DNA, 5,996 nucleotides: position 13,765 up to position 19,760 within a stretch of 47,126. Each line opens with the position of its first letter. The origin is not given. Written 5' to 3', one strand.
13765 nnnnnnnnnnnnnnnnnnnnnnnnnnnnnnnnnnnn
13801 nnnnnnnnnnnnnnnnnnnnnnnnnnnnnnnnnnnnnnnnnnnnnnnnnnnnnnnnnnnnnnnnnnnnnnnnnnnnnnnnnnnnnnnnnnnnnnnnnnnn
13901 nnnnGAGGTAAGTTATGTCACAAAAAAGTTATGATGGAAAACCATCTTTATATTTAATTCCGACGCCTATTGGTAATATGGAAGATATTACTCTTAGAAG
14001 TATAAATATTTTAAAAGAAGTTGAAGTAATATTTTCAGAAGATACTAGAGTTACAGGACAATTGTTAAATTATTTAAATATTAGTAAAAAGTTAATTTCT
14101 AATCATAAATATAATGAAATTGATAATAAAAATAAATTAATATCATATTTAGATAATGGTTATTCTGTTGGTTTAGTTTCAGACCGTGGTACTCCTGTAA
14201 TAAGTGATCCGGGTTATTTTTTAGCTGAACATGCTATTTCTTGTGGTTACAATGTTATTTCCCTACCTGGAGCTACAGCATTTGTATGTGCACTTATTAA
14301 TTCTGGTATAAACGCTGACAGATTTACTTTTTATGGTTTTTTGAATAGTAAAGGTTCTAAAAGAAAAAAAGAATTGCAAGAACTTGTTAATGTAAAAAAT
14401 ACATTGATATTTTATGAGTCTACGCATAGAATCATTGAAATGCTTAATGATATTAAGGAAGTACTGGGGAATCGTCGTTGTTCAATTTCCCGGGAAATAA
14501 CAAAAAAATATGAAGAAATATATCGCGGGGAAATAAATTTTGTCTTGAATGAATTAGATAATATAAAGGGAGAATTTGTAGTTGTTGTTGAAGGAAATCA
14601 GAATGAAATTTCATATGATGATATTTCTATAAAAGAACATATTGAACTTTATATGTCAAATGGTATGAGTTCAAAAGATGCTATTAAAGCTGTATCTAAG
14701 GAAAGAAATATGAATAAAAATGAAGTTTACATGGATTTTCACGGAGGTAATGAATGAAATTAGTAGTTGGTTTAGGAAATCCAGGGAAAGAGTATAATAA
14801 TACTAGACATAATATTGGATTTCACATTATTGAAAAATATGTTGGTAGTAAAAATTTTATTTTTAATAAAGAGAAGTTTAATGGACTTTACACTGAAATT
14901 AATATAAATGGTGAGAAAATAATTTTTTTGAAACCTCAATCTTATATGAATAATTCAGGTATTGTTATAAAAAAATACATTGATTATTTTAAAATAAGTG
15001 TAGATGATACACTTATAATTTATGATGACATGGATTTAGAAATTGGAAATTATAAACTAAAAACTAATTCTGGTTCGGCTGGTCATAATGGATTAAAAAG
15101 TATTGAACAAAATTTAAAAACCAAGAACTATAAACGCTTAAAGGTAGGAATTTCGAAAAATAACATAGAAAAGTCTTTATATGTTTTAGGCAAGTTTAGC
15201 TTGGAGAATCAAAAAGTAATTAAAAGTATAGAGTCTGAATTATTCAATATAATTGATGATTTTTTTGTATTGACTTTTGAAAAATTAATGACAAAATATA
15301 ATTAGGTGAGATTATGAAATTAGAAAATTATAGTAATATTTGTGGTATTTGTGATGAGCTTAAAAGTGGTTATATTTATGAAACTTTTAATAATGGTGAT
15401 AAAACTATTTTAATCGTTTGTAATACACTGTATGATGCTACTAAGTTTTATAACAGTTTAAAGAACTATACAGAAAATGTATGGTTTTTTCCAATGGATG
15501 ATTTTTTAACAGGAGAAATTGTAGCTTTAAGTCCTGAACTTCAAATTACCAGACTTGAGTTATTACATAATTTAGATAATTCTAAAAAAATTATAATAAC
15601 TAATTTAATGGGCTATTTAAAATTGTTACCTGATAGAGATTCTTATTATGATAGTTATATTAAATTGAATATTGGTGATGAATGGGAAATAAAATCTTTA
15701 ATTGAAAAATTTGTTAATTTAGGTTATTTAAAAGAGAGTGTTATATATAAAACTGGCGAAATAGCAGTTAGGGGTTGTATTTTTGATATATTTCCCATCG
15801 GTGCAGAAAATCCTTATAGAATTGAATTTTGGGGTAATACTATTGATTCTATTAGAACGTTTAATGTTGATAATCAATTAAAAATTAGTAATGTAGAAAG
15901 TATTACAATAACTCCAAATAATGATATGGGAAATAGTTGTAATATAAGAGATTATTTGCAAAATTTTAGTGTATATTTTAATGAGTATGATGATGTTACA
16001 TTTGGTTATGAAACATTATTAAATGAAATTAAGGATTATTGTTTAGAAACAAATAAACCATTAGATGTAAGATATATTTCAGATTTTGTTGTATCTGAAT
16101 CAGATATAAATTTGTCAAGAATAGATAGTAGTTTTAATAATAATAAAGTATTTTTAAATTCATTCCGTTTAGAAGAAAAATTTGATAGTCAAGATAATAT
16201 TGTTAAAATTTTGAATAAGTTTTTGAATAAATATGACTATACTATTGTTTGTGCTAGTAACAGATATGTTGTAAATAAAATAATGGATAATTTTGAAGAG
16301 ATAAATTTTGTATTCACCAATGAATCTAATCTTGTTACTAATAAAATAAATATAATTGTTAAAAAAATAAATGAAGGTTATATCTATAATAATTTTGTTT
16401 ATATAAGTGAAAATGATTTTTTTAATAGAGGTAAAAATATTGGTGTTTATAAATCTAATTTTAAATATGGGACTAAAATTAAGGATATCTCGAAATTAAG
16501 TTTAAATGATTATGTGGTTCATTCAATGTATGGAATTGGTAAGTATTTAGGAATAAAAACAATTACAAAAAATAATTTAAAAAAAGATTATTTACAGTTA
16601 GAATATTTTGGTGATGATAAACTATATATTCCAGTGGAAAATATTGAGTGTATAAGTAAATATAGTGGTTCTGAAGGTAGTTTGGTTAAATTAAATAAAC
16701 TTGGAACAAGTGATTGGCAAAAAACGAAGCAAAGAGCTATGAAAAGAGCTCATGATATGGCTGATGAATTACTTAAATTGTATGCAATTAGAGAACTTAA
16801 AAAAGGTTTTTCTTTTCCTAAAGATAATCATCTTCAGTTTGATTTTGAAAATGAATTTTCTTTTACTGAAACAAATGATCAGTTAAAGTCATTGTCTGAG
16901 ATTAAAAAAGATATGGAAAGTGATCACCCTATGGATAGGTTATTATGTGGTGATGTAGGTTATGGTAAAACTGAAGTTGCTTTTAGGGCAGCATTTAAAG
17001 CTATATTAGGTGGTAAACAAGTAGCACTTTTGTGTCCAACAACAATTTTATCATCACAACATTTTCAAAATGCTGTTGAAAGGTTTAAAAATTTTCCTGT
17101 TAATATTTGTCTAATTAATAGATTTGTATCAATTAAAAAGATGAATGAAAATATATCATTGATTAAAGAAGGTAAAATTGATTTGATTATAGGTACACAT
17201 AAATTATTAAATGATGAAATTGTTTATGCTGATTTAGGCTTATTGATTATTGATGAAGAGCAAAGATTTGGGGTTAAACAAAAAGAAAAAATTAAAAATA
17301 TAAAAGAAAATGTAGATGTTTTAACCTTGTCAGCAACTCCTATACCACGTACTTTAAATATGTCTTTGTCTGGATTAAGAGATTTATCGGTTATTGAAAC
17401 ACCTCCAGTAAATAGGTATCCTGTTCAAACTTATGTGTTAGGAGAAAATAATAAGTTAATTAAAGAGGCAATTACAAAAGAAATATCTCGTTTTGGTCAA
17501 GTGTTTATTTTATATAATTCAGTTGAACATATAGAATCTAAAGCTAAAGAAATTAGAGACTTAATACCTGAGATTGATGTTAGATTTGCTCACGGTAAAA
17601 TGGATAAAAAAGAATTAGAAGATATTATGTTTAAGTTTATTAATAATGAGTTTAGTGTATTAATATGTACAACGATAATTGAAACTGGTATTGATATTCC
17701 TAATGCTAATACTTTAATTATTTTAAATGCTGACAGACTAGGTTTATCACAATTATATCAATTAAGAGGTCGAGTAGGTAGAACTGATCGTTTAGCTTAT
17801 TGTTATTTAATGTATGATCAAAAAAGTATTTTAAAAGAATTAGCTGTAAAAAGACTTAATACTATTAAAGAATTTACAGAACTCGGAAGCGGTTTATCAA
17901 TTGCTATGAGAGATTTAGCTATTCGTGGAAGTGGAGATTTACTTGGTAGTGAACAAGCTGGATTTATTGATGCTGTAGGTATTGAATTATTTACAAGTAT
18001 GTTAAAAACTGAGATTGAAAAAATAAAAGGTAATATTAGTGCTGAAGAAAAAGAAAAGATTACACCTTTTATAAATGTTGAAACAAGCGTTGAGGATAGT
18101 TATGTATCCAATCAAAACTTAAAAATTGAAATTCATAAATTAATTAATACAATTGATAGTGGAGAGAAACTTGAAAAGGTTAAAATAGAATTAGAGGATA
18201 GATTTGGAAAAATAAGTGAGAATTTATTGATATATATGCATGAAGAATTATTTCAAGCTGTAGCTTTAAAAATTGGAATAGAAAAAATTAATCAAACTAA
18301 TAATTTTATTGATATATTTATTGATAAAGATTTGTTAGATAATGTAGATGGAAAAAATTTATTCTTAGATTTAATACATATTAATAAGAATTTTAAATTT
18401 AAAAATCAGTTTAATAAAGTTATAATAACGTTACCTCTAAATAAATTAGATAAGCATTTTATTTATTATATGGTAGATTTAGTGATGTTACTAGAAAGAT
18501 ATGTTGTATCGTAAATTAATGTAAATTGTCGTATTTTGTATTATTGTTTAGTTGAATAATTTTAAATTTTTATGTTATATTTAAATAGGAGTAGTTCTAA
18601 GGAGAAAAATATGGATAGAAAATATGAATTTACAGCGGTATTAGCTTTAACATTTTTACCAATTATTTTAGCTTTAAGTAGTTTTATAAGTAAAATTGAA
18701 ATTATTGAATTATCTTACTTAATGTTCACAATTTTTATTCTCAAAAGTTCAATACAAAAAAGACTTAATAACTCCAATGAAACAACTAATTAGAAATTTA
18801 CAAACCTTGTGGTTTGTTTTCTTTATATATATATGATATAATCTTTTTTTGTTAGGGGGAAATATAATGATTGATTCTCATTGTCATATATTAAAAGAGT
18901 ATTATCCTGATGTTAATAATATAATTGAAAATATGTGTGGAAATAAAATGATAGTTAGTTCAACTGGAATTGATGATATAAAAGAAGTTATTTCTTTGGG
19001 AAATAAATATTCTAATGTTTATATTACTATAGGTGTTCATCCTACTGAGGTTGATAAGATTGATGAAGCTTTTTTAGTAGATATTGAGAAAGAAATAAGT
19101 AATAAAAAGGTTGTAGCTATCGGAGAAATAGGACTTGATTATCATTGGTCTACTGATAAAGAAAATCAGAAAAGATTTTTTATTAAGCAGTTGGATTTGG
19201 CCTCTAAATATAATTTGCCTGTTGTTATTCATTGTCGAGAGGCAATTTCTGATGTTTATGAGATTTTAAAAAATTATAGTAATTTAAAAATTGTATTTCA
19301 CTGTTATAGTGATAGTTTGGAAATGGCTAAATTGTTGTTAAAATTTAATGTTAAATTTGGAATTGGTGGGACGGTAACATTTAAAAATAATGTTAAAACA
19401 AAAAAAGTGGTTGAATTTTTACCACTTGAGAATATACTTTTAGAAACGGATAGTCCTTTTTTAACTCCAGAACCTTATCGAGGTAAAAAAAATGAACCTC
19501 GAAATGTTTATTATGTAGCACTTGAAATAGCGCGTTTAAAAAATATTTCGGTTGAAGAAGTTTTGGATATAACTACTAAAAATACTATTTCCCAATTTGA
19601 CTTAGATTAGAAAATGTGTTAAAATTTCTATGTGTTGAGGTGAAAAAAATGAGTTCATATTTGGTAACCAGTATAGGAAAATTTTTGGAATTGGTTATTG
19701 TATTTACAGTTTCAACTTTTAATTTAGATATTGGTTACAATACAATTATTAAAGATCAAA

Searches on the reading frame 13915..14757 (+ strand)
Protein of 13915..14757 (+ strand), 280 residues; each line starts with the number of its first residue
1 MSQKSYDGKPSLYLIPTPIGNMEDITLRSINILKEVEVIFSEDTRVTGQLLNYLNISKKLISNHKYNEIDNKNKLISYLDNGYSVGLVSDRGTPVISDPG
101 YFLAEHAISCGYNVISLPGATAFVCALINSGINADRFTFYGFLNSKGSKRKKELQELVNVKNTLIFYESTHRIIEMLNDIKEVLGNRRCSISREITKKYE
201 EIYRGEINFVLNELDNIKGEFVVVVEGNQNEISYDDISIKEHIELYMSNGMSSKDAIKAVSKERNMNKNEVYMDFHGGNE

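Call 36: search_protein_families(library=pfam, proteins=[window:13915-14757:+], max_evalue=0.00001)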
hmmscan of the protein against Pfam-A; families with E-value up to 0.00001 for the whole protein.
window:13915-14757:+ (280 aa): 1 family
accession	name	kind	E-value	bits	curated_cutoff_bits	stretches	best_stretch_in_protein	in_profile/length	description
PF00590.25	TP_methylase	-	1.2e-23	84.6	27.8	1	12-207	2-208/212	Tetrapyrrole (Corrin/Porphyrin) Methylases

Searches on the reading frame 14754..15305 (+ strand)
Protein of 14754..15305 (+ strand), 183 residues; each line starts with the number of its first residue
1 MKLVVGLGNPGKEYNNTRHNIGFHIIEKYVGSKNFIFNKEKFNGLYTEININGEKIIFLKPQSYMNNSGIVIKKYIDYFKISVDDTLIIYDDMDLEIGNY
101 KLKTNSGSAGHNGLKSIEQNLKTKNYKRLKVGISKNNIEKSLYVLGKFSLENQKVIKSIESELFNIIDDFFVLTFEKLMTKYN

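Call 36: search_protein_families(library=pfam, proteins=[window:14754-15305:+], max_evalue=0.00001)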
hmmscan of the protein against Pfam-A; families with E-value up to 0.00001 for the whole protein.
window:14754-15305:+ (183 aa): 1 family
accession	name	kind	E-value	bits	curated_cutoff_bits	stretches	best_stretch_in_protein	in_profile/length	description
PF01195.25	Pept_tRNA_hydro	-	3.2e-57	193.8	27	1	3-183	1-183/183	Peptidyl-tRNA hydrolase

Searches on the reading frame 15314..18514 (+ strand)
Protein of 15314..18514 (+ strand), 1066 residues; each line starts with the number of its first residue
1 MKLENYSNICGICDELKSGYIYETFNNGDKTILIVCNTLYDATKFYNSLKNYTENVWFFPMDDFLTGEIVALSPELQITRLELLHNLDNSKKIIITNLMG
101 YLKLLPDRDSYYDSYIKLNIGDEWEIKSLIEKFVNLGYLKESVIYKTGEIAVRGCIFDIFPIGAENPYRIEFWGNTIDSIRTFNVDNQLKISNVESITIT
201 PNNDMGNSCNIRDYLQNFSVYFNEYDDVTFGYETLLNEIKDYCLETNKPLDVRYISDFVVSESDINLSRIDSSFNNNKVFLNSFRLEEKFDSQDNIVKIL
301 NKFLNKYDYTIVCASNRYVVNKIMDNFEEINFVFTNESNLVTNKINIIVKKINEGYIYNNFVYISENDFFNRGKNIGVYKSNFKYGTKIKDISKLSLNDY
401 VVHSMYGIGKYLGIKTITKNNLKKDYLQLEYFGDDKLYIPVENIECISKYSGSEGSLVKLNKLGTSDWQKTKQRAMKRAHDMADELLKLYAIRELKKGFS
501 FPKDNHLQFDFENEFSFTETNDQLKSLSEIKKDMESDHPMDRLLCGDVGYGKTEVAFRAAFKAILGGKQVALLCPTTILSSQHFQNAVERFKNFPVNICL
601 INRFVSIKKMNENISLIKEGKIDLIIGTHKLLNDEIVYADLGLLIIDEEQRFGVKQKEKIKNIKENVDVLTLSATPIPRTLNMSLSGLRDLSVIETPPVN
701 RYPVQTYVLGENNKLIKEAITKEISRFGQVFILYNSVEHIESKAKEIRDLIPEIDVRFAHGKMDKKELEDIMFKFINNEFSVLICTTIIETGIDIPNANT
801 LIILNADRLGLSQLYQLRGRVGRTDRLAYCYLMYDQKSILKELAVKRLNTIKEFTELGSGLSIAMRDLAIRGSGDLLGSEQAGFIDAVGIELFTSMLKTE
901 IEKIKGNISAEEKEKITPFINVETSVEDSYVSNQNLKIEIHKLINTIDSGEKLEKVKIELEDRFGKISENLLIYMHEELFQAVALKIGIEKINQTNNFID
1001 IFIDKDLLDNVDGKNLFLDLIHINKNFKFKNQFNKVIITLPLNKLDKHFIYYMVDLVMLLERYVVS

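Call 36: search_protein_families(library=pfam, proteins=[window:15314-18514:+], max_evalue=0.00001)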
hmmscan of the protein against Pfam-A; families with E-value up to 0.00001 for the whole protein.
window:15314-18514:+ (1066 aa): 6 families
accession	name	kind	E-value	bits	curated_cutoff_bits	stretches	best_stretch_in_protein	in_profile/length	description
PF00270.35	DEAD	-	1.8e-23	83.5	26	1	523-681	4-164/167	DEAD/DEAH box helicase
PF17757.6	UvrB_inter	-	2.5e-22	79.2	22.9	1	116-204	1-90/91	UvrB interaction domain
PF00271.37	Helicase_C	-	2.8e-21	76.3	23.5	1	717-824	7-109/110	Helicase conserved C-terminal domain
PF02559.22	CarD_TRCF_RID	-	7.9e-19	67.9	23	1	396-451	2-57/57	CarD-like/TRCF RID domain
PF03461.20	TRCF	-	6.9e-13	49.2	25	1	921-1006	2-87/95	TRCF domain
PF22590.2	Cas3-like_C_2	-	4.4e-06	27.3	27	0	728-825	3-105/106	CRISPR-associated nuclease/helicase Cas3, C-terminal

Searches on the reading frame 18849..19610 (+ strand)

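Call 36: search_protein_families(library=pfam, proteins=[window:18849-19610:+], max_evalue=0.00001)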
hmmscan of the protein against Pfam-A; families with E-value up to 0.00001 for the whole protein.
window:18849-19610:+ (253 aa): 1 family
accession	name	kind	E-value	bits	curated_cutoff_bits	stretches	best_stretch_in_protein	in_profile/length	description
PF01026.27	TatD_DNase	-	5.7e-78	262.2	27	1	8-250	1-252/253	TatD related DNase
